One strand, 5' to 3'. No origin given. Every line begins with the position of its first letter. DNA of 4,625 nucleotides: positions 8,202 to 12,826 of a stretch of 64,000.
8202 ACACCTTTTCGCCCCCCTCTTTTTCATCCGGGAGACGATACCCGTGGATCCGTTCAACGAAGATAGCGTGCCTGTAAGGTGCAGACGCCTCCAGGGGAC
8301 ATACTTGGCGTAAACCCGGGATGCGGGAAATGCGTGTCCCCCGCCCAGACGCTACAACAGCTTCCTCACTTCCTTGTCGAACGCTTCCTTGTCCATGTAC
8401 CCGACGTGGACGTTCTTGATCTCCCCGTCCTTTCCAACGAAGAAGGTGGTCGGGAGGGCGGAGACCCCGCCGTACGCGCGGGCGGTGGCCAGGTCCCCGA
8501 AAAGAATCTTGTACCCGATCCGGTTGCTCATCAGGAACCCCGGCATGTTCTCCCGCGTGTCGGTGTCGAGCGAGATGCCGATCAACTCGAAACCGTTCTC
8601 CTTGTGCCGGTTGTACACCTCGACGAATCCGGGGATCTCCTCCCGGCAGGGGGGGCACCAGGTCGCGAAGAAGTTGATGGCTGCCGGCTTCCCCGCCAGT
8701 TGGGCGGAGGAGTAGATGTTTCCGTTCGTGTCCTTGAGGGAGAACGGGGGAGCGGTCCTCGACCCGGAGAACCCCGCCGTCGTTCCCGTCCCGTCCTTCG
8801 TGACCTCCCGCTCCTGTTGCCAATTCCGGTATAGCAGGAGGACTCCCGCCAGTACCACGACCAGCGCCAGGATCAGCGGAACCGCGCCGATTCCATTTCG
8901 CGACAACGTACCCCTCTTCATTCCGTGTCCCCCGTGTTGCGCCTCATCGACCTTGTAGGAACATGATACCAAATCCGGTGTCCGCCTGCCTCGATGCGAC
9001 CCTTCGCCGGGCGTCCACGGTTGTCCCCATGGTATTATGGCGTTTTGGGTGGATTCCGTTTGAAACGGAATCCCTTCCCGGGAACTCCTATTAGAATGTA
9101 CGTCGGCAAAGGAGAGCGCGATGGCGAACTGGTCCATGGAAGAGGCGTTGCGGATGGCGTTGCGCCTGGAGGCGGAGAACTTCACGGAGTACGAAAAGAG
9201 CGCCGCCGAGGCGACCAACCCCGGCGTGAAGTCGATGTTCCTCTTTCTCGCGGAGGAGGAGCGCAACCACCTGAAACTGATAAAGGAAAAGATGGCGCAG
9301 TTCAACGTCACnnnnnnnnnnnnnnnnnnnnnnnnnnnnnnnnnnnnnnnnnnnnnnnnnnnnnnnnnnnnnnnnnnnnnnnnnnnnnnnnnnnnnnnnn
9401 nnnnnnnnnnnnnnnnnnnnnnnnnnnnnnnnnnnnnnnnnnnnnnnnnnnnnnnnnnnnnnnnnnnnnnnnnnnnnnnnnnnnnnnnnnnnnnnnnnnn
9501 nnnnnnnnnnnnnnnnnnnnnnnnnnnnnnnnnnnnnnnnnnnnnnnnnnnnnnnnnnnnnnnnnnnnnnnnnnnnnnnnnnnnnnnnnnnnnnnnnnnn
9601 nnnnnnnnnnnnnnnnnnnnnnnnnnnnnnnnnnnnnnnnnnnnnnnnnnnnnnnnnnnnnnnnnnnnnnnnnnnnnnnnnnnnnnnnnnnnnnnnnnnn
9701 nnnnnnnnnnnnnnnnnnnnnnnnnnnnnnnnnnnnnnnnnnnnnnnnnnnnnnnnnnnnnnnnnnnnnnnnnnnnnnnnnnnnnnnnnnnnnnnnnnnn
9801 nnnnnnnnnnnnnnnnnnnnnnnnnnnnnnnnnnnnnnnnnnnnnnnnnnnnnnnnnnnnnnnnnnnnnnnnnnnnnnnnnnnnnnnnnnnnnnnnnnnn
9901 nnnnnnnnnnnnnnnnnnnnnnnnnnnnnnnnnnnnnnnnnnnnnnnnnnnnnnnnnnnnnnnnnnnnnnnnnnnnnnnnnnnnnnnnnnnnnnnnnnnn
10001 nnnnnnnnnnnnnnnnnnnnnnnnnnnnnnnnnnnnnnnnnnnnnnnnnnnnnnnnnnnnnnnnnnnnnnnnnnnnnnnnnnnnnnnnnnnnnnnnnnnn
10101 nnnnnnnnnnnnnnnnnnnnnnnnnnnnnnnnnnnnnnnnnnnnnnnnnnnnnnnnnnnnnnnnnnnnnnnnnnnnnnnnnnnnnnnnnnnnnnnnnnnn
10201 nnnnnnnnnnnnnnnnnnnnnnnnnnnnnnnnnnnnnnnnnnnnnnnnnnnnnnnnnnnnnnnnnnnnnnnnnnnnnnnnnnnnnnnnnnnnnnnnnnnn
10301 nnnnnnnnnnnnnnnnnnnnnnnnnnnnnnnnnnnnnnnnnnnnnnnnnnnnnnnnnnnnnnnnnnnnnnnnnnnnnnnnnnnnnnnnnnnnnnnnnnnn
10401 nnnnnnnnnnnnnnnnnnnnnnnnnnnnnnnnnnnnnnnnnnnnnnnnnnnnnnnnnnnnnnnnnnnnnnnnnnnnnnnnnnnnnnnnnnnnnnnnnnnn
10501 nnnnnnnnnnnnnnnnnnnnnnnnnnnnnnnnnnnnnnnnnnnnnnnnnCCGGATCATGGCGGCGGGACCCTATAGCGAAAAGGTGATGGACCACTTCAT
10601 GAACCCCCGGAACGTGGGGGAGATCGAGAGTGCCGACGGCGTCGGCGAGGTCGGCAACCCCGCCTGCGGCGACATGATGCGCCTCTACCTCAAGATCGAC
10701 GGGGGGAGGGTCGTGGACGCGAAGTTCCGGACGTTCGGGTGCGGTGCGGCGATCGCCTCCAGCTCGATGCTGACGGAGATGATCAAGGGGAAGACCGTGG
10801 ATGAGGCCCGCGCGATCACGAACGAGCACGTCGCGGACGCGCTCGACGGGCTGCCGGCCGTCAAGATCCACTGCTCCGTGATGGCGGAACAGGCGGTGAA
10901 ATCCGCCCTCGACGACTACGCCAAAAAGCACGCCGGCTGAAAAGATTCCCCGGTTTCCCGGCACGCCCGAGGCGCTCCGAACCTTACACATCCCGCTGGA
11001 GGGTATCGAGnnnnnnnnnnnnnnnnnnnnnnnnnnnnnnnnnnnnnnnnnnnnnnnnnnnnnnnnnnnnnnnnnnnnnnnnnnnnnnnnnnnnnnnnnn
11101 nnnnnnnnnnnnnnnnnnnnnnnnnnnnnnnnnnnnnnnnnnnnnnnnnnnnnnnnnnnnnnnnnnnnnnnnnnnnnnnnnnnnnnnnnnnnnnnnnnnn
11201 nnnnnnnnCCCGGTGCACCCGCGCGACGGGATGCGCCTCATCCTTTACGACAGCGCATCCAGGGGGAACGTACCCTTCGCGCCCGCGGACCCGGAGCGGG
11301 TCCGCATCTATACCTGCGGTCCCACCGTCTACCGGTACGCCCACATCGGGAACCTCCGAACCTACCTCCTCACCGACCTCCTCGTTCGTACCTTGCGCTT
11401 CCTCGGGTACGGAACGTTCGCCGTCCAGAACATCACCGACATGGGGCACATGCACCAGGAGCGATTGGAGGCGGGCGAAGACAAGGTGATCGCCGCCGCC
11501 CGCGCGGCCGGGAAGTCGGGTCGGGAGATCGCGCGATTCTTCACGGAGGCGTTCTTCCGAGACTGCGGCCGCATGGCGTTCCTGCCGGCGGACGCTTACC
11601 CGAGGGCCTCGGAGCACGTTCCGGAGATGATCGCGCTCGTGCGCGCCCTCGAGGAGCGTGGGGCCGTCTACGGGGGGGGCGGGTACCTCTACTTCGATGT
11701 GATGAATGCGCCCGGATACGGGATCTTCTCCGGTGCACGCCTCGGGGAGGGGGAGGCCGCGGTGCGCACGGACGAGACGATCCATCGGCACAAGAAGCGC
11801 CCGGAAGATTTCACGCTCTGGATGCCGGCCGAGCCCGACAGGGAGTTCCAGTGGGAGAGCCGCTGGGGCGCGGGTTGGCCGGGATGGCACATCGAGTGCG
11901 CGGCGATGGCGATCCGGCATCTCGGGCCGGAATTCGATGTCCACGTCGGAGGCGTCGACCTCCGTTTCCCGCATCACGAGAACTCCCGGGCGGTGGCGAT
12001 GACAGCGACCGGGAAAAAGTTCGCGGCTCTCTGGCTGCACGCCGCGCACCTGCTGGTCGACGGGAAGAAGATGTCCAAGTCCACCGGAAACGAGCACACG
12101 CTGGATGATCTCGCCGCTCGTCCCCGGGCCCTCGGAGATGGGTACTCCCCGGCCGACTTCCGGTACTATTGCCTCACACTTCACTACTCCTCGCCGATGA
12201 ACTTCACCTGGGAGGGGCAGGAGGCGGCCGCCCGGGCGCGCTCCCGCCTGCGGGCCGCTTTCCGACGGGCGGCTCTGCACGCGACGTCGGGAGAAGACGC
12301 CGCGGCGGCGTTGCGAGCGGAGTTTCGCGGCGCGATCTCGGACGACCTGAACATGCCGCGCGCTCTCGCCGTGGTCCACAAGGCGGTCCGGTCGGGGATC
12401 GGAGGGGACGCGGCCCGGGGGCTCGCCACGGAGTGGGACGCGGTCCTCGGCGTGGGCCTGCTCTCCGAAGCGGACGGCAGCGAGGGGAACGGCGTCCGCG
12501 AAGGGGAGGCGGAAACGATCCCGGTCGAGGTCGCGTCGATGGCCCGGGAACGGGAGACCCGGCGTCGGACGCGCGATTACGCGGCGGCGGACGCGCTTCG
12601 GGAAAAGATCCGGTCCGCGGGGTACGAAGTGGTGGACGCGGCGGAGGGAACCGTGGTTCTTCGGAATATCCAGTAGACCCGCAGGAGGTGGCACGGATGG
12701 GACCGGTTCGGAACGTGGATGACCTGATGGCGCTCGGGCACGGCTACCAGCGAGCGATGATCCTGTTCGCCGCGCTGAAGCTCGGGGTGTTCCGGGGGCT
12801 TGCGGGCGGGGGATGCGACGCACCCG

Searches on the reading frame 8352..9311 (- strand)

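Call 30: search_protein_families(library=pfam, proteins=[window:8352-9311:-], max_evalue=0.00001)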
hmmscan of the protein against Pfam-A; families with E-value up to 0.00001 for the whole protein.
window:8352-9311:- (319 aa): 5 families
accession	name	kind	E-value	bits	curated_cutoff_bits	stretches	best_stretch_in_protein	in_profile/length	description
PF00578.27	AhpC-TSA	-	8.1e-24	84.4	26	1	186-300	4-123/124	AhpC/TSA family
PF08534.16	Redoxin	-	6.7e-21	75.1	26.6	1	186-311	5-140/148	Redoxin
PF13905.12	Thioredoxin_8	-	5.6e-10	39.9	27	1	207-298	1-94/94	Thioredoxin-like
PF13098.12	Thioredoxin_2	-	3.1e-06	27.9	27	0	205-313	3-102/104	Thioredoxin-like domain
PF00085.26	Thioredoxin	-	9e-06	26.1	23.5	0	207-254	18-62/103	Thioredoxin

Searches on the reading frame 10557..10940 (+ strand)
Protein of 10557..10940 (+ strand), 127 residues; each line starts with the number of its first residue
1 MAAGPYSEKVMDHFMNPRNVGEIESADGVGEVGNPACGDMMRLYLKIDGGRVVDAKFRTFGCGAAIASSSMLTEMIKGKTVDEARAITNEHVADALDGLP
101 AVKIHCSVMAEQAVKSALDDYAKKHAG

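Call 30: search_protein_families(library=pfam, proteins=[window:10557-10940:+], max_evalue=0.00001)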
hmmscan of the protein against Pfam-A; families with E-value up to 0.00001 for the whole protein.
window:10557-10940:+ (127 aa): 1 family
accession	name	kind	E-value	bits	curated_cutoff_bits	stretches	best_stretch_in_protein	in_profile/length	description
PF01592.21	NifU_N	-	4.2e-53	179.3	22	1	6-125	2-124/127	NifU-like N terminal domain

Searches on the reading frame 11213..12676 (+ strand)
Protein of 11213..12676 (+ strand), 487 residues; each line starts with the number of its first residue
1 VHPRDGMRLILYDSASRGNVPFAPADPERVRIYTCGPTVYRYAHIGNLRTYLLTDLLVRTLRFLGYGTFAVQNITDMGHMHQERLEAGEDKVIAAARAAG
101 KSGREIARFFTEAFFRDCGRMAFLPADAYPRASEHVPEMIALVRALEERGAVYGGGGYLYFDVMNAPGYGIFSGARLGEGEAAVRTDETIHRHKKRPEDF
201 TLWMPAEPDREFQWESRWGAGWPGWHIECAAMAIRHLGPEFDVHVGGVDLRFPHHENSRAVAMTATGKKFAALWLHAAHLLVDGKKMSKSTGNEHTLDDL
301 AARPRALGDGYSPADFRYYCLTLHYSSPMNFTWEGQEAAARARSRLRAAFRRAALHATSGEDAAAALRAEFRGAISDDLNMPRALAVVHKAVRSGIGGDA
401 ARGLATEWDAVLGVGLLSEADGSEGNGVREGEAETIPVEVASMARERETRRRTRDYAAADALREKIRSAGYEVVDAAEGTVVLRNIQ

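Call 91: search_protein_families(library=pfam, proteins=[window:11213-12676:+], max_evalue=0.001)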
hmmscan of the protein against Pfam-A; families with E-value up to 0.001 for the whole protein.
window:11213-12676:+ (487 aa): 2 families
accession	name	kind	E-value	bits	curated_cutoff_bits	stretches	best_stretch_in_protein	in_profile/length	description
PF01406.26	tRNA-synt_1e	-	6.6e-82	275.7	27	1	22-335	2-295/301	tRNA synthetases class I (C) catalytic domain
PF09334.17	tRNA-synt_1g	-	0.00017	20.9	20.1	0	42-75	13-46/391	tRNA synthetases class I (M)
